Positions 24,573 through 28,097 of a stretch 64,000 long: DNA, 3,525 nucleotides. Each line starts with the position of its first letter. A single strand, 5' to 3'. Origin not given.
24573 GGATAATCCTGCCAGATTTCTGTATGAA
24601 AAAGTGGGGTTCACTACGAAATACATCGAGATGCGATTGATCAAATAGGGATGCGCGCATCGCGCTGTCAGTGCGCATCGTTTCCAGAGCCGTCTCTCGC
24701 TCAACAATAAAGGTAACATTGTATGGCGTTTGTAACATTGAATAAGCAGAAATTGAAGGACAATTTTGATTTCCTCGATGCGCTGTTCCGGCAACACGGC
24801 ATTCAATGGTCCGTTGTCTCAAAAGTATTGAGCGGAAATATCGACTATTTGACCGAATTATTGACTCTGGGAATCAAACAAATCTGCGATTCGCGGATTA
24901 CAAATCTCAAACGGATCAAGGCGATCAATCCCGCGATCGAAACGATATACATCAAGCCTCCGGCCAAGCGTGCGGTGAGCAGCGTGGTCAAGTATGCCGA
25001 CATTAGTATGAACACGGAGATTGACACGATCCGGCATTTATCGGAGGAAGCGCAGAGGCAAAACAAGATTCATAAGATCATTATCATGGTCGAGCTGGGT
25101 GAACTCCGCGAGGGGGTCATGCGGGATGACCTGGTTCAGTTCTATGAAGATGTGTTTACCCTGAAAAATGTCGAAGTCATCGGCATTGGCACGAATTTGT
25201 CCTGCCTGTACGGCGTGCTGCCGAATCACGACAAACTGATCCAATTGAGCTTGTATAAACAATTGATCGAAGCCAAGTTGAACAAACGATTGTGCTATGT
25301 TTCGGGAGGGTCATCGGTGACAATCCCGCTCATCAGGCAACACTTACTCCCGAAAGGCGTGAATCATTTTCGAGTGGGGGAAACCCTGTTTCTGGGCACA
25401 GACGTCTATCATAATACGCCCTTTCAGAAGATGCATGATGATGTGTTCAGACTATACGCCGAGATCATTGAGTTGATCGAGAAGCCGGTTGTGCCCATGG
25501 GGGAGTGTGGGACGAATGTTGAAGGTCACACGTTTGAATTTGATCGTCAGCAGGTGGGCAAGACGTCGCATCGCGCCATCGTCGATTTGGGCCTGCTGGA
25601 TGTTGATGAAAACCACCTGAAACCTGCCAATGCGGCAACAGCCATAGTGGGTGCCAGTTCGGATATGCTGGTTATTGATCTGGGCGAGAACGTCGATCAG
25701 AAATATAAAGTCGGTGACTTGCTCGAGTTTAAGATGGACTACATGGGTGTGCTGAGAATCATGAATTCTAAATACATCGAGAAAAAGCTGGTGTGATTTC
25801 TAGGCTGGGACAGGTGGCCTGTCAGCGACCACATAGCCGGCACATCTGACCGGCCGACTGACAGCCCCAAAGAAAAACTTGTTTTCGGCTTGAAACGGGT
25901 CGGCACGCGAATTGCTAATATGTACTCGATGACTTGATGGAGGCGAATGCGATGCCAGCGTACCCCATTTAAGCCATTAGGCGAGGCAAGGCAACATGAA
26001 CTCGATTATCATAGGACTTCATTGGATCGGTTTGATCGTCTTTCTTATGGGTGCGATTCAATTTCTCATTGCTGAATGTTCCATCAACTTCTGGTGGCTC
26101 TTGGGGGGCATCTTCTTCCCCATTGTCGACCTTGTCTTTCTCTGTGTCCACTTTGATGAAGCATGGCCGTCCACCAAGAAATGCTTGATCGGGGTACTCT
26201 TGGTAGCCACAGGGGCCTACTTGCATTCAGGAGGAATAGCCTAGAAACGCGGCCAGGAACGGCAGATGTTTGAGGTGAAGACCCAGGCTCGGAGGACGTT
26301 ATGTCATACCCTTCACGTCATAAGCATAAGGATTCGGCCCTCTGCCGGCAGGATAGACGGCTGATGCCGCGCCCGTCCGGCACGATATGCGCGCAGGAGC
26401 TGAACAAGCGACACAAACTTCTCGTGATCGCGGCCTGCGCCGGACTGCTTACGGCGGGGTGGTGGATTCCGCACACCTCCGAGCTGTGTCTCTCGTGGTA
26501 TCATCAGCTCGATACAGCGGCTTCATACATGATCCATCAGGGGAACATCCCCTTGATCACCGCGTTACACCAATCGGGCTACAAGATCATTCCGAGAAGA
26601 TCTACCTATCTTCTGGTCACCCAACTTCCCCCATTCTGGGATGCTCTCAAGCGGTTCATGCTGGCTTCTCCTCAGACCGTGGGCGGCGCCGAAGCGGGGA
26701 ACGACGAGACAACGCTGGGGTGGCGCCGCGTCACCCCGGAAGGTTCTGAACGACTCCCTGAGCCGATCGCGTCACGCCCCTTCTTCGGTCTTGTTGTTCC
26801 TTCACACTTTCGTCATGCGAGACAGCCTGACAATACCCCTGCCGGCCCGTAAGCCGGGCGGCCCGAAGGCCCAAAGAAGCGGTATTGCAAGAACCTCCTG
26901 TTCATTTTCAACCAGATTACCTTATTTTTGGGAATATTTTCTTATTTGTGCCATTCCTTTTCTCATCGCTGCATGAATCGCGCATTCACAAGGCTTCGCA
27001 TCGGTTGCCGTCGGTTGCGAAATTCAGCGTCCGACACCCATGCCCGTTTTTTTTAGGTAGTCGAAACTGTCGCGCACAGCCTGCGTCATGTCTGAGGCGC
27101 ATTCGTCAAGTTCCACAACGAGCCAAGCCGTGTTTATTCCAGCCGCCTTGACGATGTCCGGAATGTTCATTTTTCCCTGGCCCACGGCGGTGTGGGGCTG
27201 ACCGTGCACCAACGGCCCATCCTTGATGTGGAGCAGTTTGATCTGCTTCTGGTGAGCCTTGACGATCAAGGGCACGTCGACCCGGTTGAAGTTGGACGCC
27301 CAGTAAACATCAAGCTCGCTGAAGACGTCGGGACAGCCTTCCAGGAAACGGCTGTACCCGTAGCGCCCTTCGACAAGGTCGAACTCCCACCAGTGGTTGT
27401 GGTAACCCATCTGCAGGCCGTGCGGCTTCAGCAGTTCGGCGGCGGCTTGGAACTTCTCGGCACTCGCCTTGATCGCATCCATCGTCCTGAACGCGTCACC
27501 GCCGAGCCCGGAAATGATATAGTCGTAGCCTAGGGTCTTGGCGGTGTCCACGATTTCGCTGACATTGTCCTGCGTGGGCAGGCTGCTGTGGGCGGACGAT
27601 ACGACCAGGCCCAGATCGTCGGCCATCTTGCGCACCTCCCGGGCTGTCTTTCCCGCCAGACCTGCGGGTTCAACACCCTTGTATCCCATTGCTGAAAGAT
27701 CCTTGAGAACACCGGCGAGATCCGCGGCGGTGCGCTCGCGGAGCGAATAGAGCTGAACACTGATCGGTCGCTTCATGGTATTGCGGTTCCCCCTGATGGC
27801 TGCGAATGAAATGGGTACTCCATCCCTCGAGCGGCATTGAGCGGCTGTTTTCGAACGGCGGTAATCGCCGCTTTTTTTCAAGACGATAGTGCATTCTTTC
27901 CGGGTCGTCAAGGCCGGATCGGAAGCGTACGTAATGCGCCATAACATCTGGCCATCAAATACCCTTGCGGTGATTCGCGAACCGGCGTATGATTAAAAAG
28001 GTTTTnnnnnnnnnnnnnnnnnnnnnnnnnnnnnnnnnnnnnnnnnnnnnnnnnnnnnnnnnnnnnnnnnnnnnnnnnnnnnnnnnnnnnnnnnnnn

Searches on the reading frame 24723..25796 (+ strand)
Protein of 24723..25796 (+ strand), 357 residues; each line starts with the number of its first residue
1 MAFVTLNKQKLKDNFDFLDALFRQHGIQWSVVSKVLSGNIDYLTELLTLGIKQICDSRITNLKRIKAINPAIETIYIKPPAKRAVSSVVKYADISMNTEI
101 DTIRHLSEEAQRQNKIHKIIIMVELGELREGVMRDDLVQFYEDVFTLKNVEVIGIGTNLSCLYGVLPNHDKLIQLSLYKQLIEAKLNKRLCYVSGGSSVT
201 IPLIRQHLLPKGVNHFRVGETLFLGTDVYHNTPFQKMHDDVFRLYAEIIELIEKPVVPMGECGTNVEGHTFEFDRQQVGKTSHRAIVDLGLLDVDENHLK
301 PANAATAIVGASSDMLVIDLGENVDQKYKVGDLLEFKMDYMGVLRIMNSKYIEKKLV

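Call 89: search_protein_families(library=pfam, proteins=[window:24723-25796:+], max_evalue=0.00001)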
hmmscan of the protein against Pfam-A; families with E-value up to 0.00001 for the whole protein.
window:24723-25796:+ (357 aa): 1 family
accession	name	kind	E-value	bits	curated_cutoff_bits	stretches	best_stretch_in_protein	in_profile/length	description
PF01168.26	Ala_racemase_N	-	5.1e-12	46.4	24.1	1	7-225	2-218/220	Alanine racemase, N-terminal domain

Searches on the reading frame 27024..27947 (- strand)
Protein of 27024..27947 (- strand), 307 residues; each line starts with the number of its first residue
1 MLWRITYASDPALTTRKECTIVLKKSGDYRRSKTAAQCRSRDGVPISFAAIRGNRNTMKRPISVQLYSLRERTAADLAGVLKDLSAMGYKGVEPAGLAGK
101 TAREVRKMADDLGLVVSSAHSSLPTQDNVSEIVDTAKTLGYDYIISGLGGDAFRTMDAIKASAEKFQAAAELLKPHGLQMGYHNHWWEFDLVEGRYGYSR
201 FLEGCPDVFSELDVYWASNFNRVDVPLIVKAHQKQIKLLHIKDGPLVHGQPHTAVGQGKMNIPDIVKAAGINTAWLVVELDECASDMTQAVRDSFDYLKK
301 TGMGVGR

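Call 89: search_protein_families(library=pfam, proteins=[window:27024-27947:-], max_evalue=0.00001)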
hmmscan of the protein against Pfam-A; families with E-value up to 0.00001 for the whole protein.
window:27024-27947:- (307 aa): 1 family
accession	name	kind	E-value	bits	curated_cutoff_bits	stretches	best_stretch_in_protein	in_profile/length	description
PF01261.30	AP_endonuc_2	-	9.9e-15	55.3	31.1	1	82-300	2-248/249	Xylose isomerase-like TIM barrel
